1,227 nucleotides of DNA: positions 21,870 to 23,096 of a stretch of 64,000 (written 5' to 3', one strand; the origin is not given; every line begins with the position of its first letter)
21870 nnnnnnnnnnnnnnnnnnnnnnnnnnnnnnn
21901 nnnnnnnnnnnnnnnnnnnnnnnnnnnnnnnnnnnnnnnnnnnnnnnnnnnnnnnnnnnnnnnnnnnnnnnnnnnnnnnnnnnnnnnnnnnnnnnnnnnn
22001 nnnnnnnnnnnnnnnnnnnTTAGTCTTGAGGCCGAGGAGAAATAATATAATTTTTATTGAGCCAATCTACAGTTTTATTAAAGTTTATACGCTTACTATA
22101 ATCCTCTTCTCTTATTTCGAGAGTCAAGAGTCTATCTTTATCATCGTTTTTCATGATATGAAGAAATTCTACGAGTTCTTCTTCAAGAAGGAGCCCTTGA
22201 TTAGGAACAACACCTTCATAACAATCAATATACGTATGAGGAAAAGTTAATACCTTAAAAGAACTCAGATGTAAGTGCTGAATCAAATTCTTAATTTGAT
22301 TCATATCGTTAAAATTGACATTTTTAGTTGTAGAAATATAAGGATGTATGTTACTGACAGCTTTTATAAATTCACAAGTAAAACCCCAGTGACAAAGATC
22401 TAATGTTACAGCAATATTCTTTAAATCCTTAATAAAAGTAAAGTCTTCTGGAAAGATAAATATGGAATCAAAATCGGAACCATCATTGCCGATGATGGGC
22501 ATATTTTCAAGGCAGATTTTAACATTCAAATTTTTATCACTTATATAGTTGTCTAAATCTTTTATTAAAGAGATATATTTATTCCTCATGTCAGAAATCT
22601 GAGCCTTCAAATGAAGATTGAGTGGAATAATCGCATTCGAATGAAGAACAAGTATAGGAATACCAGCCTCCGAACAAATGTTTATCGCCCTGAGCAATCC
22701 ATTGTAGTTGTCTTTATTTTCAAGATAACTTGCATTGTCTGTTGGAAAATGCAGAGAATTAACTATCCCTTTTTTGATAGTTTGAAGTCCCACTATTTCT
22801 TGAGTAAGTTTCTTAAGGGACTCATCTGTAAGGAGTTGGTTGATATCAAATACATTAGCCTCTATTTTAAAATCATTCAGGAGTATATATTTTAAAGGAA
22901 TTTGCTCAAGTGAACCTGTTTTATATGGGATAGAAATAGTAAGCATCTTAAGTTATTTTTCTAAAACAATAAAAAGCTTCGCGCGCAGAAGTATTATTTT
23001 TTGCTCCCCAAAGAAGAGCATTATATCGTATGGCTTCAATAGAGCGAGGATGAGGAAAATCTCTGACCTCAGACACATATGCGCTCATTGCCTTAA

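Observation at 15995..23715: Compact aminosugar-tailoring cluster with an APH/choline-kinase-fold kinase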

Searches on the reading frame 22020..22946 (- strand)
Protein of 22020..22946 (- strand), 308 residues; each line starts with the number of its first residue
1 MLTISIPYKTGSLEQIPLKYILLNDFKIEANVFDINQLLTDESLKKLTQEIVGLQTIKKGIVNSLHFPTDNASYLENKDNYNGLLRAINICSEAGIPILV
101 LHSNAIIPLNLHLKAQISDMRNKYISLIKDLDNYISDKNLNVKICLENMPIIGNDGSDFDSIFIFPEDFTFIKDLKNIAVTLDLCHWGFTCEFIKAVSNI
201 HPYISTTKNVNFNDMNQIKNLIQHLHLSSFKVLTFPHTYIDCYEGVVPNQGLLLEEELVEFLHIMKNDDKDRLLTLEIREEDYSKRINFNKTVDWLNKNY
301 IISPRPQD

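Call 3: search_protein_families(library=pfam, proteins=[window:22020-22946:-], max_evalue=0.01)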
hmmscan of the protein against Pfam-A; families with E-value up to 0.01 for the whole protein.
window:22020-22946:- (308 aa): 1 family
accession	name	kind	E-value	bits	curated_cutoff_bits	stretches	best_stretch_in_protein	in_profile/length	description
PF01261.30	AP_endonuc_2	-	3e-10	40.7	31.1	1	75-297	61-247/249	Xylose isomerase-like TIM barrel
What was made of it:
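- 22020..22946 (-): Metal-dependent TIM barrel (308 aa) of the AP_endonuc_2 superfamily, EndoIV/CbiR-like. Pfam AP_endonuc_2, 40.7 bits (call 3).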

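Call 4: search_protein_families(library=ncbifam, proteins=[window:22020-22946:-], max_evalue=0.01)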
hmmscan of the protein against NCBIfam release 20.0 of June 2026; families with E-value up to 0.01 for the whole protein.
window:22020-22946:- (308 aa): 3 families
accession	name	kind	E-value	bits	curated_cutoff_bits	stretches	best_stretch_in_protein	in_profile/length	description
TIGR00587.1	nfo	subfamily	3.8e-06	26.4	129.65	1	78-187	85-182/279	deoxyribonuclease IV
NF002196.0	PRK01060.1-1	equivalog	0.0011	18.3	333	1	109-187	107-183/297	deoxyribonuclease IV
NF041277.1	coba_remo_CbiR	equivalog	0.0043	16.6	105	0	40-149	35-146/249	cobamide remodeling phosphodiesterase CbiR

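Call 23: search_solved_structures(query=A3, max_evalue=10)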
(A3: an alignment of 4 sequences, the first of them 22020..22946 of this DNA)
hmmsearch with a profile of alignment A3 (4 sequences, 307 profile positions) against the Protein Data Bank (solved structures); distinct sequences matched with E-value up to 10: 1.
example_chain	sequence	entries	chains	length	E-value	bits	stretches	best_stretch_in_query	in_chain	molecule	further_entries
6jkg_A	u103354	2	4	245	0.22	14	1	19-140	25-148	Sterol-4-alpha-carboxylate 3-dehydrogenase, decarboxylating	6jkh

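Call 32: find_related_loci(query=A3, collection=genome_contigs, flank=10000)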
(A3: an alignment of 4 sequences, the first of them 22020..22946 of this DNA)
Query A3 (308 aa) in genome_contigs; peptide patterns used: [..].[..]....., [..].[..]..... (x = any residue, [..] = any of these).
140 stretches matched a pattern; 4 encode a relative of the query (tblastn E <= 1e-3); 4 distinct loci.
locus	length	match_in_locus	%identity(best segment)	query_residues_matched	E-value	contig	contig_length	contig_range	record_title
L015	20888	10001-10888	63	1-296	2e-129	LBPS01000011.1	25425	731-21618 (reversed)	MAG: Candidatus Nomurabacteria bacterium GW2011_GWE2_34_25 UR57_C0011, whole genome shotgun sequence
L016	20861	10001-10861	39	1-296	1e-62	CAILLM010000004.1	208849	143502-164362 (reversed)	Candidatus Staskawiczbacteria bacterium isolate AlinenLipids_bin-6305 genome assembly, contig: bin-6305:04/11, whole gen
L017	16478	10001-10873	37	1-296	3e-59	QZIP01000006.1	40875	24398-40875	MAG: Candidatus Parcubacteria bacterium isolate SURF_62 Ga0104751_1001388, whole genome shotgun sequence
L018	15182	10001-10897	34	1-304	9e-50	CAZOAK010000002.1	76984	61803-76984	MAG TPA_asm: uncultured Candidatus Saccharibacteria bacterium isolate SRP286056_co3_36 genome assembly, contig: NODE_122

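Call 37: search_protein_families(library=pfam, proteins=[L017:8606-9928:+, L017:15026-16324:-, L016:16158-16889:-, L016:7821-8555:-, L016:17349-18686:+, L017:7103-7912:-, L017:6327-6932:+, L018:8046-8504:+, L018:6318-7235:+, L016:7163-7756:-], max_evalue=0.01)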
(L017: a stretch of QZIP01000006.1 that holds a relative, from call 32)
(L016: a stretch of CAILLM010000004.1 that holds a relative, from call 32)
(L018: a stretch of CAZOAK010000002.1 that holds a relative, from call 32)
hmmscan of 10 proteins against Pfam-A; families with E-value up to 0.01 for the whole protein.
L017:8606-9928:+ (440 aa): 11 families
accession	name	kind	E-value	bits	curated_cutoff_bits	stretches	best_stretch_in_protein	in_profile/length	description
PF03721.20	UDPG_MGDP_dh_N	-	1.2e-39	136.2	27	1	20-196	2-183/187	UDP-glucose/GDP-mannose dehydrogenase family, NAD binding domain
PF00984.24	UDPG_MGDP_dh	-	1.3e-27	96.1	25.4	1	215-306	1-93/94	UDP-glucose/GDP-mannose dehydrogenase family, central domain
PF03720.21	UDPG_MGDP_dh_C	-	1.3e-25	90.2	30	1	334-424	2-102/103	UDP-glucose/GDP-mannose dehydrogenase family, UDP binding domain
PF02558.23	ApbA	-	1.6e-07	31.5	22.2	1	21-119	1-96/150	Ketopantoate reductase PanE/ApbA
PF03446.21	NAD_binding_2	-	4.4e-07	30.5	21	1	21-143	2-103/161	NAD binding domain of 6-phosphogluconate dehydrogenase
PF01210.29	NAD_Gly3P_dh_N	-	8.2e-06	26.3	23.1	1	21-126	2-105/158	NAD-dependent glycerol-3-phosphate dehydrogenase N-terminus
PF02826.25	2-Hacid_dh_C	-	3.5e-05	23.7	25.1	0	6-55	24-73/178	D-isomer specific 2-hydroxyacid dehydrogenase, NAD binding domain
PF00070.33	Pyr_redox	-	0.00036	21.4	22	0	20-82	1-55/82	Pyridine nucleotide-disulphide oxidoreductase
PF03807.23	F420_oxidored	-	0.0032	18.5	21.6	0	21-99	2-69/94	NADP oxidoreductase coenzyme F420-dependent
PF07992.20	Pyr_redox_2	-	0.0045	16.9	26.1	0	14-84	138-200/291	Pyridine nucleotide-disulphide oxidoreductase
PF13241.12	NAD_binding_7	-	0.0081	17.2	22.1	0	13-98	2-70/104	Putative NAD(P)-binding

L017:15026-16324:- (432 aa): 3 families
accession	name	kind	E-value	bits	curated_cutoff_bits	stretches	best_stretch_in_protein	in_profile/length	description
PF01546.33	Peptidase_M20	-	3.1e-20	73.4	24.6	1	117-426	1-204/206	Peptidase family M20/M25/M40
PF07687.19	M20_dimer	-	0.00029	21.2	21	1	229-332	8-102/107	Peptidase dimerisation domain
PF04389.22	Peptidase_M28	-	0.0082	16.3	21.3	0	113-196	12-72/193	Peptidase family M28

L016:16158-16889:- (243 aa): 0 families

L016:7821-8555:- (244 aa): 2 families
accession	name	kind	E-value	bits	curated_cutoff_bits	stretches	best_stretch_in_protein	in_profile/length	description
PF00984.24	UDPG_MGDP_dh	-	1e-06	29.2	25.4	1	147-237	2-81/94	UDP-glucose/GDP-mannose dehydrogenase family, central domain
PF02826.25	2-Hacid_dh_C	-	0.0039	17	25.1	1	3-28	32-57/178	D-isomer specific 2-hydroxyacid dehydrogenase, NAD binding domain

L016:17349-18686:+ (445 aa): 5 families
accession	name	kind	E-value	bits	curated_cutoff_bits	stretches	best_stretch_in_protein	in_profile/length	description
PF01555.25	N6_N4_Mtase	-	2.3e-20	73.9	26.7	1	184-421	2-219/221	DNA methylase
PF02195.25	ParB_N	-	6.5e-06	26.5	26.3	1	3-92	2-93/95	ParB N-terminal domain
PF03602.21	Cons_hypoth95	-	0.0075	16.4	24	0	386-430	44-89/182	Conserved hypothetical protein 95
PF02086.21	MethyltransfD12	-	0.0084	16.3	22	0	374-403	9-40/253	D12 class N6 adenine-specific DNA methyltransferase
PF01170.24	UPF0020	-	0.0093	16.1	22.3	0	382-421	27-65/197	RMKL-like, methyltransferase domain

L017:7103-7912:- (269 aa): 2 families
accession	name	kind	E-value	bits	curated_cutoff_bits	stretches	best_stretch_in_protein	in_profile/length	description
PF00239.26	Resolvase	-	3.5e-17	63.3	23.3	1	26-170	3-143/145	Resolvase, N terminal domain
PF07508.19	Recombinase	-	0.0079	16.9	21.1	0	195-246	1-40/102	Recombinase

L017:6327-6932:+ (201 aa): 1 family
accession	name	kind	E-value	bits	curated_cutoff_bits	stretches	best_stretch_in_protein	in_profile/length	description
PF13847.12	Methyltransf_31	-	0.0087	16.2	27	0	56-187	5-111/145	Methyltransferase domain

L018:8046-8504:+ (152 aa): 7 families
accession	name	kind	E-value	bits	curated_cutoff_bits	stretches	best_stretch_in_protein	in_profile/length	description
PF02224.24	Cytidylate_kin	-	0.0001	22.5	26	0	6-31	3-28/211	Cytidylate kinase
PF13238.12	AAA_18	-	0.00093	20.1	29.4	1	4-46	1-39/128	AAA domain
PF01202.28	SKI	-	0.00094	19.8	22.1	1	12-35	3-26/159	Shikimate kinase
PF13189.12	Cytidylate_kin2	-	0.0034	18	28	0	4-37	2-35/176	Cytidylate kinase-like family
PF01712.25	dNK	-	0.0035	17.6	27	0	4-29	1-26/203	Deoxynucleoside kinase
PF01121.26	CoaE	-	0.0053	16.9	27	0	6-35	5-33/180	Dephospho-CoA kinase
PF01583.26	APS_kinase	-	0.0061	17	21.1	0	4-27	5-28/152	Adenylylsulphate kinase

L018:6318-7235:+ (305 aa): 2 families
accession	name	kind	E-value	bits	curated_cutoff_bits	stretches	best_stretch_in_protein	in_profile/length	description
PF00892.27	EamA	-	5.3e-13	49.8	28.2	1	2-137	2-133/135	EamA-like transporter family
PF03151.22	TPT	-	0.00081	19.3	30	1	21-174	21-167/291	Triose-phosphate Transporter family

L016:7163-7756:- (197 aa): 0 families

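Call 46: predict_structure(protein=window:22020-22946:-)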
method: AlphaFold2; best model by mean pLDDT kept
length: 308 residues; sequences in the alignment: 1
mean_pLDDT: 42.0   pTM: 0.40
mean pLDDT of the five models: 42.0, 39.3, 28.1, 25.4, 25.1
residues with pLDDT >= 90: 0; 70-90: 13; 50-70: 72; < 50: 223
segments of 3 or more residues with pLDDT < 50: 1-36, 53-65, 67-71, 99-117, 147-167, 180-308
pLDDT, mean of each block of 10 residues (from residue 1): 21 25 25 48 55 40 43 59 66 56 33 45 66 76 50 33 43 59 35 39 33 43 35 27 25 34 36 34 40 47 31
secondary structure, 60 per line:
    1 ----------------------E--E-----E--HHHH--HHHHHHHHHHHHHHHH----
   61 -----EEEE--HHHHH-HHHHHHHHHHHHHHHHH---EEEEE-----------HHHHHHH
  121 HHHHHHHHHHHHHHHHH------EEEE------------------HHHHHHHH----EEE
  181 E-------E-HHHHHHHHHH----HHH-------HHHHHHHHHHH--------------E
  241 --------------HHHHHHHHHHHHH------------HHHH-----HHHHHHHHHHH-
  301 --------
elements in order: H35-38 H41-56 E66-69 H72-76 H78-94 E98-102 H114-137 E144-147 H166-173 E178-181 H191-200 H215-225 H255-267 H280-283 H289-299
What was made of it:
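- Closest known: Endonuclease IV and CbiR phosphodiesterases. Different: There is no usable structure model (call 46).
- Tried and rejected: The single-sequence AF2 model was unusable (pLDDT 42, call 46).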

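Call 57: search_protein_families(library=ncbifam, proteins=[L017:8606-9928:+, L017:15026-16324:-, L016:7821-8555:-, L016:2254-4218:+, L016:4809-6563:+, L018:3467-5029:+, L018:5503-6273:+, L018:5019-5612:+, L016:16158-16889:-, L018:10887-12899:-], max_evalue=0.001)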
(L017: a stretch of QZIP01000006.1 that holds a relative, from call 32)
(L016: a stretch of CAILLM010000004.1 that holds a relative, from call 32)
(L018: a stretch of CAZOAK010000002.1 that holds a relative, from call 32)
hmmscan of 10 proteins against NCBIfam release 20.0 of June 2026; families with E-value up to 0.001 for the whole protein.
L017:8606-9928:+ (440 aa): 10 families
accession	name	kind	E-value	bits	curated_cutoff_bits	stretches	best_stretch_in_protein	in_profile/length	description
TIGR03026.1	NDP-sugDHase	subfamily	7.8e-120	400.4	189.8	1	20-421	2-413/413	nucleotide sugar dehydrogenase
NF040825.1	UDPMaNacDH_Arch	equivalog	1.5e-92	310.7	750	1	20-440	2-415/418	UDP-N-acetyl-D-mannosamine dehydrogenase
NF011729.0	PRK15182.1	equivalog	1.1e-74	251.7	592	1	20-404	8-395/425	Vi polysaccharide biosynthesis UDP-N-acetylglucosamine C-6 dehydrogenase TviB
NF008286.0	PRK11064.1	equivalog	2.2e-66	224.2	459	1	19-409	4-408/420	UDP-N-acetyl-D-mannosamine dehydrogenase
NF041297.1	UDPGDh_AglM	equivalog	6.2e-52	176.9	670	1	20-437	2-427/429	UDP-glucose 6-dehydrogenase AglM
NF047673.2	TeichurnBiosyTuaD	equivalog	6.6e-43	147.4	700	1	20-440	3-431/439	UDP-glucose 6-dehydrogenase TuaD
NF011631.0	PRK15057.1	equivalog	1.9e-20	73.4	757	1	20-376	2-343/388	UDP-glucose 6-dehydrogenase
NF000947.0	PRK00094.2-5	equivalog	1.2e-06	28.2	251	1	19-99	5-83/323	NAD(P)H-dependent glycerol-3-phosphate dehydrogenase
NF005650.0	PRK07417.1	equivalog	2.4e-05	23.8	290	1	19-100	2-69/281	prephenate/arogenate dehydrogenase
NF000944.0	PRK00094.2-2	equivalog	0.00037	19.5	603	0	13-114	15-115/371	NAD(P)H-dependent glycerol-3-phosphate dehydrogenase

L017:15026-16324:- (432 aa): 41 families (the best 25 are shown)
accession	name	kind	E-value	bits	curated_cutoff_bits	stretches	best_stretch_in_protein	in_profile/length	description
TIGR01910.1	DapE-ArgE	subfamily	3.5e-47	161.4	217.6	1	45-413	17-365/373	ArgE/DapE family deacylase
NF005306.0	PRK06837.1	subfamily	1.1e-44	153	376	1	50-427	41-419/427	ArgE/DapE family deacylase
NF005373.0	PRK06915.1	equivalog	3.3e-43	148.2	428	1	49-427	37-415/422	peptidase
NF006370.0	PRK08596.1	equivalog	6.3e-34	117.2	412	2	109-330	77-303/425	acetylornithine deacetylase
NF006399.0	PRK08651.1-2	equivalog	1.5e-33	116.4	381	1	85-264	38-216/405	succinyl-diaminopimelate desuccinylase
NF005710.0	PRK07522.1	subfamily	2.3e-28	99.5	412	1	111-430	67-389/391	acetylornithine deacetylase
NF006400.0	PRK08651.1-3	equivalog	3.1e-28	98.7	374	1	29-429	14-406/410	succinyl-diaminopimelate desuccinylase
TIGR01892.1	AcOrn-deacetyl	equivalog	5e-27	94.9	297.7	1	113-424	59-363/365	acetylornithine deacetylase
NF006365.0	PRK08588.1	subfamily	5.9e-25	88.4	289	1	107-423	58-374/383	succinyl-diaminopimelate desuccinylase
NF003474.0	PRK05111.1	equivalog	2.9e-22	79.1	460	1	114-426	73-377/383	acetylornithine deacetylase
NF009555.0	PRK13004.1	equivalog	4.4e-21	75.2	321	1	109-270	65-226/399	YgeY family selenium metabolism-linked hydrolase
TIGR01900.1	dapE-gram_pos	equivalog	7.9e-18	64.5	304.2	1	113-426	57-350/351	succinyl-diaminopimelate desuccinylase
NF006401.0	PRK08651.1-4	equivalog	4.3e-16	58.9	381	1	43-300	19-254/376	succinyl-diaminopimelate desuccinylase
NF009557.0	PRK13009.1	equivalog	1e-15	57.8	284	1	51-217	25-166/377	succinyl-diaminopimelate desuccinylase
NF006405.0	PRK08652.1-3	equivalog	2.8e-15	56.4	455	1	147-416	85-351/367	acetylornithine deacetylase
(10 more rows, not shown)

L016:7821-8555:- (244 aa): 4 families
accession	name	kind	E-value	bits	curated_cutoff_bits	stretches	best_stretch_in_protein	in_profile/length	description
TIGR03026.1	NDP-sugDHase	subfamily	6.6e-14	51.5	189.8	1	68-235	112-280/413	nucleotide sugar dehydrogenase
NF040825.1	UDPMaNacDH_Arch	equivalog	4.7e-11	42.2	750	1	4-225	38-264/418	UDP-N-acetyl-D-mannosamine dehydrogenase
NF008286.0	PRK11064.1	equivalog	7.4e-07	28.1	459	1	140-220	200-267/420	UDP-N-acetyl-D-mannosamine dehydrogenase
NF011631.0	PRK15057.1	equivalog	4.5e-05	22.7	757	1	60-228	100-262/388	UDP-glucose 6-dehydrogenase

L016:2254-4218:+ (654 aa): 1 family
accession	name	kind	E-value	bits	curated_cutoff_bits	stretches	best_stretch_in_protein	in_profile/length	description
NF052589.1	ArlH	equivalog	5.6e-08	32.8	215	1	387-477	78-162/229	archaellum protein ArlH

L016:4809-6563:+ (584 aa): 4 families
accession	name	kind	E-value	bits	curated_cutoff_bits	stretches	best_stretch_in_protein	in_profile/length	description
NF041201.1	recomb_XisF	equivalog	3.2e-22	79.1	375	1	17-341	3-335/465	fdxN element excision recombinase XisF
NF047343.1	SCCmet_CcrB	equivalog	2.6e-10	39.6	900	1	17-327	11-324/542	cassette chromosome recombinase CcrB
NF049883.1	resolv_YneB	equivalog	8.1e-07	28.7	175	1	18-165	5-150/211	YneB family resolvase-like protein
NF047344.1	SCCmet_CcrA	equivalog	5.2e-06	25.8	700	1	16-217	5-197/442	cassette chromosome recombinase CcrA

L018:3467-5029:+ (520 aa): 26 families (the best 25 are shown)
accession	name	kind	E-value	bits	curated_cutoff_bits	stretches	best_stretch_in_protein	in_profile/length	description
TIGR00564.1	trpE_most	equivalog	3.9e-130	434.9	517.7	1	72-511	7-454/455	anthranilate synthase component I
TIGR01820.1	TrpE-arch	equivalog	1.1e-109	367.7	512.05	1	83-511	69-448/449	anthranilate synthase component I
NF010086.0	PRK13571.1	equivalog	7.8e-103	344.7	693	1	46-513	13-499/510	anthranilate synthase component I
NF010087.0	PRK13572.1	equivalog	1.8e-93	313.6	580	1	65-512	5-432/435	anthranilate synthase component I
NF010079.0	PRK13564.1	equivalog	1.3e-88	298.1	471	1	133-516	136-516/521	anthranilate synthase component 1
TIGR00565.1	trpE_proteo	equivalog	1e-80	272.1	494.65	1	172-515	154-497/498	anthranilate synthase component I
NF010089.0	PRK13574.1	equivalog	3.6e-80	270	527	1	68-511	9-418/421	anthranilate synthase component I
NF006563.0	PRK09070.1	equivalog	2.3e-77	260.5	514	1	82-513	22-446/447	aminodeoxychorismate synthase component I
TIGR01824.1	PabB-clade2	equivalog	2.6e-77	260.5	408.55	1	144-506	1-354/355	aminodeoxychorismate synthase, component I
NF004610.0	PRK05940.1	equivalog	3.8e-77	260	568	1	81-515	29-463/467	anthranilate synthase component I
NF010082.0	PRK13567.1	equivalog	8.5e-73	245.6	576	1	137-508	92-464/468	anthranilate synthase component I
TIGR00553.1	pabB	equivalog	1.6e-62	211.6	328.4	1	148-505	3-327/329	aminodeoxychorismate synthase component I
NF012009.0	PRK15465.1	equivalog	5.5e-56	190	622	1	133-512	93-452/453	aminodeoxychorismate synthase component 1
NF005698.0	PRK07508.1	equivalog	8.5e-56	189.1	452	1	234-506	103-374/383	aminodeoxychorismate synthase component I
NF010081.0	PRK13566.1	equivalog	9.5e-53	179.5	645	1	224-517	222-513/729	anthranilate synthase component I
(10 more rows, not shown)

L018:5503-6273:+ (256 aa): 0 families

L018:5019-5612:+ (197 aa): 25 families
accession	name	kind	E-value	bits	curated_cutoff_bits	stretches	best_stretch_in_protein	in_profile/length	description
NF011201.0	PRK14607.1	equivalog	3.4e-63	214.1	670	1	7-195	1-188/534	bifunctional anthranilate synthase component II/anthranilate phosphoribosyltransferase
NF005271.0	PRK06774.1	equivalog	1.6e-53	180.9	340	1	8-194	2-190/191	aminodeoxychorismate synthase component II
TIGR00566.1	trpG_papA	subfamily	2.7e-53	180.6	121.05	1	8-194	2-191/192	glutamine amidotransferase of anthranilate synthase or aminodeoxychorismate synthase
NF005849.0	PRK07765.1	equivalog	2.8e-53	180.4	308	1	7-194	2-190/219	aminodeoxychorismate/anthranilate synthase component II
NF006462.0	PRK08857.1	equivalog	3.5e-52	176.8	345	1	8-194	2-191/193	aminodeoxychorismate/anthranilate synthase component II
NF005799.0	PRK07649.1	equivalog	3.6e-51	173.5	327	1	8-193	2-185/195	aminodeoxychorismate/anthranilate synthase component II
NF005946.0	PRK08007.1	equivalog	3.7e-51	173.3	332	1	8-194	2-186/187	aminodeoxychorismate synthase component 2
NF041322.1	Anth_synII_Halo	equivalog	7.5e-48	162.7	320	1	10-194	1-188/190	anthranilate synthase component II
NF010081.0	PRK13566.1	equivalog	6.7e-47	160.2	645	1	4-194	527-718/729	anthranilate synthase component I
TIGR01815.1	TrpE-clade3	equivalog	1.9e-40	138.6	739.15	1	6-193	517-705/717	anthranilate synthase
NF005367.0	PRK06895.1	equivalog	8.7e-40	136.6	265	1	7-195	3-188/190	anthranilate synthase component II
TIGR01823.1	PabB-fungal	equivalog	1.7e-37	129.1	442.55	1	3-196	3-204/742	aminodeoxychorismate synthase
NF007073.0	PRK09522.1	equivalog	2.2e-37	129.2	738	1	8-193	4-187/531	bifunctional anthranilate synthase glutamate amidotransferase component TrpG/anthranilate phosphoribosyltransferase TrpD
NF004169.0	PRK05637.1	equivalog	2.5e-34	118.7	332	1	7-189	4-199/210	anthranilate synthase component II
TIGR00888.1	guaA_Nterm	equivalog_domain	1.5e-27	96.3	172.15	1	8-194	1-182/188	glutamine-hydrolyzing GMP synthase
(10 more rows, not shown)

L016:16158-16889:- (243 aa): 0 families

L018:10887-12899:- (670 aa): 6 families
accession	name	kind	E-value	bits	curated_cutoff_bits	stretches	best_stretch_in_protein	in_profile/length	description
NF011936.0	PRK15407.1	equivalog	2.1e-10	39.9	423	1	73-213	89-238/440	lipopolysaccharide biosynthesis protein RfbH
TIGR03588.1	PseC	equivalog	5.2e-10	38.8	423.5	1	53-214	35-202/380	UDP-4-amino-4,6-dideoxy-N-acetyl-beta-L-altrosamine transaminase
NF008687.0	PRK11706.1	equivalog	3.6e-09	35.8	375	1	76-215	58-198/375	dTDP-4-amino-4,6-dideoxygalactose transaminase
TIGR04181.1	NHT_00031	hypoth_equivalog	8.5e-09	34.7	420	1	52-216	34-214/359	LegC family aminotransferase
NF008658.2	PRK11658.1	equivalog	2.5e-08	33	631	1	51-213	36-197/379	UDP-4-amino-4-deoxy-L-arabinose aminotransferase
TIGR02379.1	ECA_wecE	subfamily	1.1e-06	27.7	434.85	1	82-214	64-198/376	dTDP-4-amino-4,6-dideoxy-D-glucose transaminase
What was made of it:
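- Closest known: Arn. Same: A nucleotide-sugar 6-dehydrogenase is clustered in four lineages (call 57).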

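Call 68: search_protein_families(library=pfam, proteins=[L018:7253-7660:+, L018:7666-8022:+], max_evalue=0.0001)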
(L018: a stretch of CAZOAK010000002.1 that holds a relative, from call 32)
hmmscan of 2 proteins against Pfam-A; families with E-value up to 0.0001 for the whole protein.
L018:7253-7660:+ (135 aa): 0 families

L018:7666-8022:+ (118 aa): 1 family
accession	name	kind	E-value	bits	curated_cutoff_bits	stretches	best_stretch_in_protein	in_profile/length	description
PF04266.20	ASCH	-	4.1e-08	34.3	21.2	1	12-118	2-103/103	ASCH domain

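Call 76: find_related_loci(query=A5, collection=metagenome_contigs, flank=10000)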
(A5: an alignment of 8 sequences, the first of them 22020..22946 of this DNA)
Query A5 (308 aa) in metagenome_contigs; peptide patterns used: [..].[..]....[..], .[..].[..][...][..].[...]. (x = any residue, [..] = any of these).
147 stretches matched a pattern; 24 encode a relative of the query (tblastn E <= 1e-3); 24 distinct loci.
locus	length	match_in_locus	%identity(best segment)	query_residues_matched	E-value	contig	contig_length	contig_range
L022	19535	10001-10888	63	1-296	6e-129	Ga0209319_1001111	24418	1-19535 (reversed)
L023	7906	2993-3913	62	1-308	8e-129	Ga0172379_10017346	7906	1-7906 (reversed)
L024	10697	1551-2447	46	1-300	2e-83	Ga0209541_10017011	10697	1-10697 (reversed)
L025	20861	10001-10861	39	1-296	4e-63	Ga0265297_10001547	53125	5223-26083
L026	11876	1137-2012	40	1-298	1e-61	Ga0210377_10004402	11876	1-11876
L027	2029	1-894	37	1-307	1e-54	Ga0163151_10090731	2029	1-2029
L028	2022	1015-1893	37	1-298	1e-54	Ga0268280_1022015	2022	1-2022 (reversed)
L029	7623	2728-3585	34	7-299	4e-51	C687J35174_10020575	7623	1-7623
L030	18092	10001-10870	35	7-302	2e-50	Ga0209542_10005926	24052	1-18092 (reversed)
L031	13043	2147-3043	31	1-308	8e-45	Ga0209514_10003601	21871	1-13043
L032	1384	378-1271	33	1-299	5e-46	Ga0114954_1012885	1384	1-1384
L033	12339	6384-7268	33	1-301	2e-44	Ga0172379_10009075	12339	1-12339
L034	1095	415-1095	38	1-231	3e-45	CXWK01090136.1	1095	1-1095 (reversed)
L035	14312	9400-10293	33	1-299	9e-43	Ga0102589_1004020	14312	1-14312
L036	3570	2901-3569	37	1-228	7e-39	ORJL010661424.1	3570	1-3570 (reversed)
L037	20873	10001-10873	25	7-298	3e-30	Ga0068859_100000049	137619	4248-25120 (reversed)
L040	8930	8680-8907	33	1-78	9e-8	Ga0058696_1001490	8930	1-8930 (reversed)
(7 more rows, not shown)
